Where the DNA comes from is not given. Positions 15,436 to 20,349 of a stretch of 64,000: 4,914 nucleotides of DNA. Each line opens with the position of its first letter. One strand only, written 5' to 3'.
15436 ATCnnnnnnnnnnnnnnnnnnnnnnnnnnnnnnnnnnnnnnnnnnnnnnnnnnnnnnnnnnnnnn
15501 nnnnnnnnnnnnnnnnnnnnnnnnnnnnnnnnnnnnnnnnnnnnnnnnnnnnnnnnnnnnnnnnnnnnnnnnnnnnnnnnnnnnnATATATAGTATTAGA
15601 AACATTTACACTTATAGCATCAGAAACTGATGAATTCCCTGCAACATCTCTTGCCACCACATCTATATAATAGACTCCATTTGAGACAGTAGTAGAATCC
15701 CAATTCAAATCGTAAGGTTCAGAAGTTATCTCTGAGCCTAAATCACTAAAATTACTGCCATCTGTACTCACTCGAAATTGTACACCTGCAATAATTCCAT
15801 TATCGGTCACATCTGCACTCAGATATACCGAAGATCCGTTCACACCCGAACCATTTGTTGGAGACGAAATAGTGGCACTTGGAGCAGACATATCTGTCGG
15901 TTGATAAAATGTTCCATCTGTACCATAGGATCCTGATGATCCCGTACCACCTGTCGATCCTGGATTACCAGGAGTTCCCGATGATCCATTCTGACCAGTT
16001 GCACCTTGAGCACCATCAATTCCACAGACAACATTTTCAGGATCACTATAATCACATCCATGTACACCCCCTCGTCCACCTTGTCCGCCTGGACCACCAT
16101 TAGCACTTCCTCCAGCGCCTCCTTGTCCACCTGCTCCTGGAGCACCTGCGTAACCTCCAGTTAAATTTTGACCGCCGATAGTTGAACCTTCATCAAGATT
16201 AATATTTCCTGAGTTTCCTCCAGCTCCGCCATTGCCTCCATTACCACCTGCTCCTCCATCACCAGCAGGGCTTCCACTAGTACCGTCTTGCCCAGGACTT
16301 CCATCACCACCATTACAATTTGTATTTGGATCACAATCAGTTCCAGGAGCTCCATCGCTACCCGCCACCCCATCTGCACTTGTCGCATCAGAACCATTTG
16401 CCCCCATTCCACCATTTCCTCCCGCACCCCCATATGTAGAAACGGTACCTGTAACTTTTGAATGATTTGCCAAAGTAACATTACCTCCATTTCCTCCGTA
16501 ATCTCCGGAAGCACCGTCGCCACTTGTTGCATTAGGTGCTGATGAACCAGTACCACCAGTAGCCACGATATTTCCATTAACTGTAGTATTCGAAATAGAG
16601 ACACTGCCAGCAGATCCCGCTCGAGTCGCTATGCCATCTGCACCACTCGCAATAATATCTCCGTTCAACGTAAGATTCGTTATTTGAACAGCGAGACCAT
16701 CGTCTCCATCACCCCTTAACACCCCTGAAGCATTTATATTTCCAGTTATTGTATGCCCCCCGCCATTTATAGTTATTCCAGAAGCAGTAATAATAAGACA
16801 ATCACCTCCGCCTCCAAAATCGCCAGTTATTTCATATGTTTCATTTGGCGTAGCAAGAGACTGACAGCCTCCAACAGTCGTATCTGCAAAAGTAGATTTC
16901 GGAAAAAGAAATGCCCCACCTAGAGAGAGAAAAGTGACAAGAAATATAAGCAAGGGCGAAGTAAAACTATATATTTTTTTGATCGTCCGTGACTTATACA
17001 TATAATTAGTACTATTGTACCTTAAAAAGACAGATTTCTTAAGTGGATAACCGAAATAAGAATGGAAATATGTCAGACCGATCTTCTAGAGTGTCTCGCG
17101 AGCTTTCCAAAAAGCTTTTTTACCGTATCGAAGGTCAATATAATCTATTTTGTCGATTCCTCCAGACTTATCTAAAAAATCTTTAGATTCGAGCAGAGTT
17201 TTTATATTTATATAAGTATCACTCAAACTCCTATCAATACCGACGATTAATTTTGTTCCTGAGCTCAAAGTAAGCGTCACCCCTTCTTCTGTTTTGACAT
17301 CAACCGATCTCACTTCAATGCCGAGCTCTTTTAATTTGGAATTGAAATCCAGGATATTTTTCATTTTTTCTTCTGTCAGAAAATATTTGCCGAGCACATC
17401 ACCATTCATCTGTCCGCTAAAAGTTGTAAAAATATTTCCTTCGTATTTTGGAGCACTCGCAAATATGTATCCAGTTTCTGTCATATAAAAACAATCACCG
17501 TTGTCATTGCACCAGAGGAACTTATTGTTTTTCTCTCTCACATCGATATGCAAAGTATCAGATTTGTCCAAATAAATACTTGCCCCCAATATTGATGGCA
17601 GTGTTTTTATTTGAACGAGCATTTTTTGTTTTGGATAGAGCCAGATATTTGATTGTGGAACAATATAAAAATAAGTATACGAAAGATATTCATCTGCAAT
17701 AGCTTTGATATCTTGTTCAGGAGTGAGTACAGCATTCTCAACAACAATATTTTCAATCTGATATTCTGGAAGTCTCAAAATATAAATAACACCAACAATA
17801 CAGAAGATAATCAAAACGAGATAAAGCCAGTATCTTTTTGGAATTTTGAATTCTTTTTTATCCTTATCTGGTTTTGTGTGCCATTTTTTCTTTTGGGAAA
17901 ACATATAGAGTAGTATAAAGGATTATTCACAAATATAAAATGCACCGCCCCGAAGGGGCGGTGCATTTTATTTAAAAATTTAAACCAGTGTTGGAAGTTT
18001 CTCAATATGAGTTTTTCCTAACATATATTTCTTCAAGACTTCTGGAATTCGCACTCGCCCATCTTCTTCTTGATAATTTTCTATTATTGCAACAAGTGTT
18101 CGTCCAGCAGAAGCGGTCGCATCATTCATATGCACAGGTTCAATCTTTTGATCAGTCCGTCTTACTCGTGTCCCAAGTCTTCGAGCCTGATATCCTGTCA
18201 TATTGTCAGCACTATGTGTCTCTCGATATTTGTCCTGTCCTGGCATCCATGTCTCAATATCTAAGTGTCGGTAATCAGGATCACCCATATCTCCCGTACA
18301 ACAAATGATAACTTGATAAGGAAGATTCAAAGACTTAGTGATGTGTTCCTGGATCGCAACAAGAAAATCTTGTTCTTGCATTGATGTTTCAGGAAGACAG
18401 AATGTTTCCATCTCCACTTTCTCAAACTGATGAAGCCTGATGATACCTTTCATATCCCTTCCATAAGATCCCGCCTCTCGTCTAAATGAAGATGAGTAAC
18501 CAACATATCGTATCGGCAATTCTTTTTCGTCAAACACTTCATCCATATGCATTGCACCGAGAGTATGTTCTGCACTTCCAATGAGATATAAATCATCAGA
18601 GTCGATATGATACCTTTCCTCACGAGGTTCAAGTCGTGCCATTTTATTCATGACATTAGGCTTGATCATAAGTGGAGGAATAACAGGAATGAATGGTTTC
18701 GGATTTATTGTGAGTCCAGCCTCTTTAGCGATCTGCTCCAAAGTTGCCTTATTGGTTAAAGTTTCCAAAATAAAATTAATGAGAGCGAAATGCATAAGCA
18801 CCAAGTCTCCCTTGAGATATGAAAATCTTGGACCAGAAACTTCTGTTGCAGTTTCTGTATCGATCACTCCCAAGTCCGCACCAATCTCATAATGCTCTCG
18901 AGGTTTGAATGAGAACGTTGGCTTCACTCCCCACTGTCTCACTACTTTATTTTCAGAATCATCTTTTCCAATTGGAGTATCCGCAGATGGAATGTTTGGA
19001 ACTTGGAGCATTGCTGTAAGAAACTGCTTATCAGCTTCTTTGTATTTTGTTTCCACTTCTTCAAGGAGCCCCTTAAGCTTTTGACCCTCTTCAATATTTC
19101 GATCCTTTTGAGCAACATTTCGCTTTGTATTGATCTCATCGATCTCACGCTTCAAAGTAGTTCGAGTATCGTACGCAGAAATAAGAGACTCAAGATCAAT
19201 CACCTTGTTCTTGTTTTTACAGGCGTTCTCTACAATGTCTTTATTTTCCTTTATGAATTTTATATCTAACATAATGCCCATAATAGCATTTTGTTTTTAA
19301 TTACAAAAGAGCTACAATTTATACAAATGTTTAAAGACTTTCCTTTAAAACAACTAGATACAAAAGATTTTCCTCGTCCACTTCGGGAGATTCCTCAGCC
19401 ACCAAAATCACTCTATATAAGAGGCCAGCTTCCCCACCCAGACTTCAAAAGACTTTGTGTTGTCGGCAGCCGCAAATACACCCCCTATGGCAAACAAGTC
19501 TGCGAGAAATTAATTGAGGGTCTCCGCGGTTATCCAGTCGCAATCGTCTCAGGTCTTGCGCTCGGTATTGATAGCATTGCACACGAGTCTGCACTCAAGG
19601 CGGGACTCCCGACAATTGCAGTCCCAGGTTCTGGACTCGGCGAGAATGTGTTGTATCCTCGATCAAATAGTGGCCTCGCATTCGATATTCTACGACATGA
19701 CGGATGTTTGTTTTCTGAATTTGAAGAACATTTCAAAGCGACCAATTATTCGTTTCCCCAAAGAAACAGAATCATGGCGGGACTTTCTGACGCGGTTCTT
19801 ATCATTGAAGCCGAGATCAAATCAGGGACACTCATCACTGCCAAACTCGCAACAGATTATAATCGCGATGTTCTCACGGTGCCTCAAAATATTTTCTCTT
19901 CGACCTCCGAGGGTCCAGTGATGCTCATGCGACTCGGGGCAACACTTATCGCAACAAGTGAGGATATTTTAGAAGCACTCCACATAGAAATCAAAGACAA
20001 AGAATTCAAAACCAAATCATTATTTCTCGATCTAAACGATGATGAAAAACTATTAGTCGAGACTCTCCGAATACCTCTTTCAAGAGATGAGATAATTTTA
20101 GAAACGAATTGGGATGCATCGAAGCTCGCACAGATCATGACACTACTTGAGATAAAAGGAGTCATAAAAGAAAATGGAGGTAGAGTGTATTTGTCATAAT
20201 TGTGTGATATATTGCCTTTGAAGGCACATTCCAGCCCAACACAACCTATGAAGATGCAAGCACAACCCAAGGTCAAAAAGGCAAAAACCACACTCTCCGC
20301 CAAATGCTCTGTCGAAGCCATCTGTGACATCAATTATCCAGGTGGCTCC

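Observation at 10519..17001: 2160-aa surface protein built from at least 45 tandem 28-residue two-cysteine repeats of unrecognised type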

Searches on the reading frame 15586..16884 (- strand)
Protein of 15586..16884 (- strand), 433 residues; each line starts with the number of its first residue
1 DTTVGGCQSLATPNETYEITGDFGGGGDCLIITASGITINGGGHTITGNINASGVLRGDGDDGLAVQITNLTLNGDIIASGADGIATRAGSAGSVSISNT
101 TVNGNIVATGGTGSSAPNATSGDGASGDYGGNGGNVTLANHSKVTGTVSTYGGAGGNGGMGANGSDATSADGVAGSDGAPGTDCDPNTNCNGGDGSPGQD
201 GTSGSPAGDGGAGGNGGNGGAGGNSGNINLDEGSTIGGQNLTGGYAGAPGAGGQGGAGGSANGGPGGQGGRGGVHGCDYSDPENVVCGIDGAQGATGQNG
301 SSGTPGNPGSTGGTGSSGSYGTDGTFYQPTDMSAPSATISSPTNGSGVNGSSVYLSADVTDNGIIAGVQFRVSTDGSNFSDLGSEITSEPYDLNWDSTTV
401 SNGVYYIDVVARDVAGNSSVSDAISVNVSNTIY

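Call 49: find_homologous_proteins(query=window:15586-16884:-, max_evalue=0.001)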
Query seq(433 aa) (433 aa): 1 proteins with E <= 0.001 among 8000 candidates.
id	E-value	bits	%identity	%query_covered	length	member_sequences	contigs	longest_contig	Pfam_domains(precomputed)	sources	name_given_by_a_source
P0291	6.4e-4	37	40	19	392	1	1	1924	-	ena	-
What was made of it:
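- Tried and rejected: A homology search with the N-terminal 433 residues was swamped by Gly-rich words and returned one marginal hit, so it was uninformative (call 49).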

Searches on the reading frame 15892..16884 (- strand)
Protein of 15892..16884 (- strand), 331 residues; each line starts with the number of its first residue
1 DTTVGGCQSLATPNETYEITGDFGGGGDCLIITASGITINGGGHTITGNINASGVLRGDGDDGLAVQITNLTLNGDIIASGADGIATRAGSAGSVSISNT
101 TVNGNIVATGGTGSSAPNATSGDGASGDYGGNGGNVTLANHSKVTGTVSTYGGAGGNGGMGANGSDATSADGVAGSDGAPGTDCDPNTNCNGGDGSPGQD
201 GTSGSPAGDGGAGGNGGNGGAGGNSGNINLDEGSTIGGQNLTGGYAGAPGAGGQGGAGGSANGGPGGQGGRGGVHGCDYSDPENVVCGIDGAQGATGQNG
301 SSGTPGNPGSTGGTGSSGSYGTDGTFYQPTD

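Call 28: search_protein_families(library=pfam, proteins=[window:15892-16884:-], max_evalue=10)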
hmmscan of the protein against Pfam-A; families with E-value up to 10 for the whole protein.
seq(331 aa): 2 families
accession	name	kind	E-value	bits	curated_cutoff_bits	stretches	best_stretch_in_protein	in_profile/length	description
PF01391.23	Collagen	-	3e-05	24.1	27.2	1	290-324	15-49/60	Collagen triple helix repeat (20 copies)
PF20585.4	Pectate_lyase_5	-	0.22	12.1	24.3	1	33-104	46-121/126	Putative pectate lyase-like adhesive domain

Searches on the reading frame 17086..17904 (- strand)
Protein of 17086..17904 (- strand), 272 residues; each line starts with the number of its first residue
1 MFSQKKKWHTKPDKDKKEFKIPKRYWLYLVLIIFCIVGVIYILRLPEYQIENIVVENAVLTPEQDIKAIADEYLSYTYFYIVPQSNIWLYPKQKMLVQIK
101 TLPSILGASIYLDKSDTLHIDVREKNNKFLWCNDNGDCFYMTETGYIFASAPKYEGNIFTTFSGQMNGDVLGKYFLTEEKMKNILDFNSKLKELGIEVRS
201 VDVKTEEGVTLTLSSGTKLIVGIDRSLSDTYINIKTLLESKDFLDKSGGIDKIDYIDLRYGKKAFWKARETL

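Call 10: search_protein_families(library=pfam, proteins=[window:17086-17904:-], max_evalue=0.001)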
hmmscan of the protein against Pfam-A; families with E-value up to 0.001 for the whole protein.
window:17086-17904:- (272 aa): 1 family
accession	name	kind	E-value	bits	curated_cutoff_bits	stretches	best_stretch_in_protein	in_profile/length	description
PF03799.20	FtsQ_DivIB_C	-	3.9e-05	24.9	21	1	130-259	2-114/114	Cell division protein FtsQ/DivIB, C-terminal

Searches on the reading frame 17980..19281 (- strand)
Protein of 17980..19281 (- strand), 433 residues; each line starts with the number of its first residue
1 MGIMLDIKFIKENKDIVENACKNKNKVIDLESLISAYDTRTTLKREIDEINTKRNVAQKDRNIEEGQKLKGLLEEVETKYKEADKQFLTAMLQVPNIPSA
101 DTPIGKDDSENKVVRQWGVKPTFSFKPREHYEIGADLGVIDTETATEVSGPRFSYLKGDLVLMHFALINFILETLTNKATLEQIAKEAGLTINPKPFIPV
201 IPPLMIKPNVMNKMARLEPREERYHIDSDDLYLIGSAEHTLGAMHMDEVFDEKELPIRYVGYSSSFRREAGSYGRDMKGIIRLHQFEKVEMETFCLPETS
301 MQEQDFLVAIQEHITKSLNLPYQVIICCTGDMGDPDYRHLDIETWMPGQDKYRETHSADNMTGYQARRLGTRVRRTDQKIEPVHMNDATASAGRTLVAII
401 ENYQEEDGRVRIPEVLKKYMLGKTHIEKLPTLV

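Call 10: search_protein_families(library=pfam, proteins=[window:17980-19281:-], max_evalue=0.001)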
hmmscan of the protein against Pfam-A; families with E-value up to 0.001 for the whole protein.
window:17980-19281:- (433 aa): 2 families
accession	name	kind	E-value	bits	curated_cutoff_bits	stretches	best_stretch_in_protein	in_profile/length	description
PF00587.30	tRNA-synt_2b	-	2.1e-32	113.1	29.3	1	228-403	8-179/179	tRNA synthetase class II core domain (G, H, P, S and T)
PF02403.27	Seryl_tRNA_N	-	2.4e-14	53.9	28.2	1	4-98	1-108/108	Seryl-tRNA synthetase N-terminal domain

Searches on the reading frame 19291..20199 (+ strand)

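Call 10: search_protein_families(library=pfam, proteins=[window:19291-20199:+], max_evalue=0.001)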
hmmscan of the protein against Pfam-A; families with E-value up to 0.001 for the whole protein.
window:19291-20199:+ (302 aa): 2 families
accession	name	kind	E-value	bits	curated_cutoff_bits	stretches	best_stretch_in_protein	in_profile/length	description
PF02481.21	DNA_processg_A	-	2.8e-63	213.4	29.6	1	22-221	12-211/212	DNA recombination-mediator protein A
PF17782.7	DprA_WH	-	8e-06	26.2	22.9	1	261-297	24-60/61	DprA winged helix domain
